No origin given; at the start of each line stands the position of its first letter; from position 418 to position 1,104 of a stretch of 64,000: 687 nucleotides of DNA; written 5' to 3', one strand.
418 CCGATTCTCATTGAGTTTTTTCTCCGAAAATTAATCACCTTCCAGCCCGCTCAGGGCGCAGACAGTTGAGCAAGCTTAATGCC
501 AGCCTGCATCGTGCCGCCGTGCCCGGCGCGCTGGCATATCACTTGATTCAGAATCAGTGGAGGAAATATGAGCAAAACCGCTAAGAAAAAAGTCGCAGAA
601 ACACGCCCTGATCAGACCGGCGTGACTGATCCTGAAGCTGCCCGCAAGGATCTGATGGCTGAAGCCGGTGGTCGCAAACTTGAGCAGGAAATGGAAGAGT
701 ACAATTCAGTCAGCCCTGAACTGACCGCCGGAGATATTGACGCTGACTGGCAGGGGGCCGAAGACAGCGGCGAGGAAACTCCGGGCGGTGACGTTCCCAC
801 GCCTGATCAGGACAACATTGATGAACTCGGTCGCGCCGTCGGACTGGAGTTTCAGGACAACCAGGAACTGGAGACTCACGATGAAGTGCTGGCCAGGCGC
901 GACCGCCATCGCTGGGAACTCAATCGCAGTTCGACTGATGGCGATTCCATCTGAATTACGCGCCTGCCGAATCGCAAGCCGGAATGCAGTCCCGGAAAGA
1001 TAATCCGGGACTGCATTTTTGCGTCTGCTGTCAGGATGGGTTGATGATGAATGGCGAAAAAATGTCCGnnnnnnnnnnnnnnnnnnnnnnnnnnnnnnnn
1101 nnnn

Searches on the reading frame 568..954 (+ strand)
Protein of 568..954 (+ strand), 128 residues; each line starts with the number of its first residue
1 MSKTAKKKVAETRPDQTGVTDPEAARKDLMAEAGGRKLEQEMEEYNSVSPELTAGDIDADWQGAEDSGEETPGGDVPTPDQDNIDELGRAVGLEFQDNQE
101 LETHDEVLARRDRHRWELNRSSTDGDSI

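Call 21: search_protein_families(library=pfam, proteins=[window:568-954:+], max_evalue=0.001)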
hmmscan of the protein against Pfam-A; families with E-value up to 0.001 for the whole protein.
window:568-954:+ (128 aa): 1 family
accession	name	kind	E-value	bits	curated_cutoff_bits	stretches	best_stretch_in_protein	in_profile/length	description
PF19861.4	DUF6335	-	1.8e-29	103.1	25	1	28-124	23-118/124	Family of unknown function (DUF6335)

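Call 65: find_homologous_proteins(query=window:568-954:+, max_evalue=1e-30)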
Query window:568-954:+ (128 aa): 54 proteins with E <= 1e-30 among 111 candidates.
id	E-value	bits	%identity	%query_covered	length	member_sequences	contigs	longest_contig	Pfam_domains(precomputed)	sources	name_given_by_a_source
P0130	1.3e-76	273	100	100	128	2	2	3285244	PF19861.5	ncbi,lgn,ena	ncbi:MAG: DUF6335 family protein [Blastocatellia bacterium]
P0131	1.5e-67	244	88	98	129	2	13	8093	PF19861.5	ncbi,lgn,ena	-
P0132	6.5e-57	209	78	100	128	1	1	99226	PF19861.5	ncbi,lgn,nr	ncbi:MAG TPA: DUF6335 family protein [Blastocatellia bacterium]|nr:DUF6335 family protein [Blastocat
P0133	1.0e-47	180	74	87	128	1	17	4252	PF19861.5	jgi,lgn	jgi:hypothetical protein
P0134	1.2e-47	179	66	100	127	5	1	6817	PF19861.5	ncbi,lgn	ncbi:MAG: DUF6335 family protein [Blastocatellia bacterium]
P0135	5.9e-46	174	65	100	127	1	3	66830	PF19861.5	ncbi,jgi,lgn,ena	-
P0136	2.8e-45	172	64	100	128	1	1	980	PF19861.5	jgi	jgi:Family of unknown function (DUF6335)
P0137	8.7e-45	170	69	87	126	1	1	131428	PF19861.5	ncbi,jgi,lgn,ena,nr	ncbi:MAG TPA: DUF6335 family protein [Blastocatellia bacterium]|nr:DUF6335 family protein [Blastocat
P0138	1.6e-44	169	71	84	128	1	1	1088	PF19861.5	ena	-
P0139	2.3e-44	169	63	100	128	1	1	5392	PF19861.5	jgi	jgi:hypothetical protein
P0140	8.7e-44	167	67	88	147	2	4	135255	PF19861.5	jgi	jgi:hypothetical protein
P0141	9.0e-44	167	69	84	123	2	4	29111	PF19861.5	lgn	-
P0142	1.2e-43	166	67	92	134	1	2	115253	PF19861.5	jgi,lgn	jgi:hypothetical protein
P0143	1.2e-43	166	68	86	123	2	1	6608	PF19861.5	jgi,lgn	jgi:hypothetical protein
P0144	1.9e-43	166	70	90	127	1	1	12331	PF19861.5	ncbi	-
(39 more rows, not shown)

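Call 66: find_encoding_contigs(protein=P0131, flank=8000, max_places=10)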
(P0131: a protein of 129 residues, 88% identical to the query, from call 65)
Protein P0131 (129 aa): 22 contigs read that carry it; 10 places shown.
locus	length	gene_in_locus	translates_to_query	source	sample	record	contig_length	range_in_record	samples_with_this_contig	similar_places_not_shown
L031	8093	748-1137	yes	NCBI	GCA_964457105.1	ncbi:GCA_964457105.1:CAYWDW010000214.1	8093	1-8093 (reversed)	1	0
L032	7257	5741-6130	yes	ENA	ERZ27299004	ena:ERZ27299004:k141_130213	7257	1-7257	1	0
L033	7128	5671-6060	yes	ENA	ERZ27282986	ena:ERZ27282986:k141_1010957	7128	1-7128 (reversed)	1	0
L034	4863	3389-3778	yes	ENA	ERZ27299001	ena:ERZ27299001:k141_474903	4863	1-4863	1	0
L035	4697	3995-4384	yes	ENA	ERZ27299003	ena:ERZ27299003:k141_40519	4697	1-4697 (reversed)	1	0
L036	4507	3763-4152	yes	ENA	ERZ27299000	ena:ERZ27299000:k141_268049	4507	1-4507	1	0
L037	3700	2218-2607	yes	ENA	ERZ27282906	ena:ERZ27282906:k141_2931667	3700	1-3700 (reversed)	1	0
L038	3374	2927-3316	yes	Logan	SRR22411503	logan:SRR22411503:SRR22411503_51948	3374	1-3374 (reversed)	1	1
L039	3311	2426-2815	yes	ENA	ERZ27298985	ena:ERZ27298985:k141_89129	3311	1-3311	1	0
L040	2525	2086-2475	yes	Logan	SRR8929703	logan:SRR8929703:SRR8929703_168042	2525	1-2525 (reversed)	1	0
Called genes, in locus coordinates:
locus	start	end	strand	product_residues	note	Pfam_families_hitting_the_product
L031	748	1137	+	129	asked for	PF19861:DUF6335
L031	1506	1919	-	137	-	PF14325:DUF4383 (weak)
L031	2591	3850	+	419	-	PF04972:BON, PF10604:Polyketide_cyc2, PF03364:Polyketide_cyc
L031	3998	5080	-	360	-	PF01594:AI-2E_transport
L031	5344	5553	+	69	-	PF00581:Rhodanese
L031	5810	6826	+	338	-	PF12146:Hydrolase_4, PF00561:Abhydrolase_1, PF12697:Abhydrolase_6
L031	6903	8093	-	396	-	?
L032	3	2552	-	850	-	?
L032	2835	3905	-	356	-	PF03734:YkuD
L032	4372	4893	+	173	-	-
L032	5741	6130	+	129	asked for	PF19861:DUF6335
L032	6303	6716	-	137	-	PF14325:DUF4383 (weak)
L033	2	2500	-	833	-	?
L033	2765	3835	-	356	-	PF03734:YkuD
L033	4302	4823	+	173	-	-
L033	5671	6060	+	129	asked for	PF19861:DUF6335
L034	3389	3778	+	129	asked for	PF19861:DUF6335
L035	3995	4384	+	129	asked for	PF19861:DUF6335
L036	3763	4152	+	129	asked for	PF19861:DUF6335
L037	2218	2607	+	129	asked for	PF19861:DUF6335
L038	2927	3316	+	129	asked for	PF19861:DUF6335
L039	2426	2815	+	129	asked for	PF19861:DUF6335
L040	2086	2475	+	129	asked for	PF19861:DUF6335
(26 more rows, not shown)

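Call 67: find_encoding_contigs(protein=P0132, flank=10000, max_places=2)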
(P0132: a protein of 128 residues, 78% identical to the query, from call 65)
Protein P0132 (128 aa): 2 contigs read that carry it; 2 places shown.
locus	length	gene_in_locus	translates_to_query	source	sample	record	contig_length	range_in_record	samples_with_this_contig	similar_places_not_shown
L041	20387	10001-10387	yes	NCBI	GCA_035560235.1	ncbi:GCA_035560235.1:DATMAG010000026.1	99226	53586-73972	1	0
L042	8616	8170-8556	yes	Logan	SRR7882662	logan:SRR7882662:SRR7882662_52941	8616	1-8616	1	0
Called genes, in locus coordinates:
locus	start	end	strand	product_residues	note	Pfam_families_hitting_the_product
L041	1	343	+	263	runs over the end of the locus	PF11127:YgaP-like_TM, PF10604:Polyketide_cyc2 (weak), PF03364:Polyketide_cyc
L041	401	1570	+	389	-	PF08240:ADH_N, PF00107:ADH_zinc_N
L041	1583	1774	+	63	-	-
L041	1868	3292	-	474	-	PF03734:YkuD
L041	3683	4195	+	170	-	-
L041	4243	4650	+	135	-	-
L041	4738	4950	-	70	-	-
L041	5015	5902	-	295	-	PF03575:Peptidase_S51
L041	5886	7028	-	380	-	PF07969:Amidohydro_3 (weak), PF01979:Amidohydro_1, PF07969:Amidohydro_3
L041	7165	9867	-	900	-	PF18921:Cyanophycin_syn, PF07478:Dala_Dala_lig_C (faint), PF08443:RimK (weak), PF13549:ATP-grasp_5 (weak), PF08245:Mur_ligase_M, PF02875:Mur_ligase_C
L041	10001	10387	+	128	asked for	PF19861:DUF6335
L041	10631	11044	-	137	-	PF14325:DUF4383, PF03729:DUF308 (faint)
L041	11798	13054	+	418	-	PF04972:BON, PF10604:Polyketide_cyc2, PF03364:Polyketide_cyc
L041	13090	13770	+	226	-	PF12146:Hydrolase_4 (faint), PF20408:Abhydrolase_11 (weak), PF01738:DLH (weak)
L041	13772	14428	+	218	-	PF00156:Pribosyltran, PF14681:UPRTase (weak)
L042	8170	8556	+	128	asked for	PF19861:DUF6335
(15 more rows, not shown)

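Call 70: find_encoding_contigs(protein=P0130, flank=8000, max_places=10)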
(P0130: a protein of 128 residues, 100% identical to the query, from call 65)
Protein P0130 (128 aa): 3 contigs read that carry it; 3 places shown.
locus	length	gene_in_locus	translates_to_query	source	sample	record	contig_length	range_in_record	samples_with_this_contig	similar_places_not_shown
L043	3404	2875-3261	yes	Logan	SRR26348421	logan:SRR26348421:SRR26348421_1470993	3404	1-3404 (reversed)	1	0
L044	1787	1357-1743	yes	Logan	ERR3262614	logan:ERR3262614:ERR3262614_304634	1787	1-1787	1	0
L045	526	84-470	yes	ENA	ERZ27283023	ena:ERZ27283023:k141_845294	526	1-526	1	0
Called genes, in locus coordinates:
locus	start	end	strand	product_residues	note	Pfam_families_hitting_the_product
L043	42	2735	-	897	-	PF18921:Cyanophycin_syn, PF08443:RimK (weak), PF13549:ATP-grasp_5 (weak), PF14397:ATPgrasp_ST (faint), PF08245:Mur_ligase_M, PF02875:Mur_ligase_C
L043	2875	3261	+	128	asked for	PF19861:DUF6335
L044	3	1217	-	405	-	?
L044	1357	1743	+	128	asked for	PF19861:DUF6335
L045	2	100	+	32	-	?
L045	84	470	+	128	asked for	PF19861:DUF6335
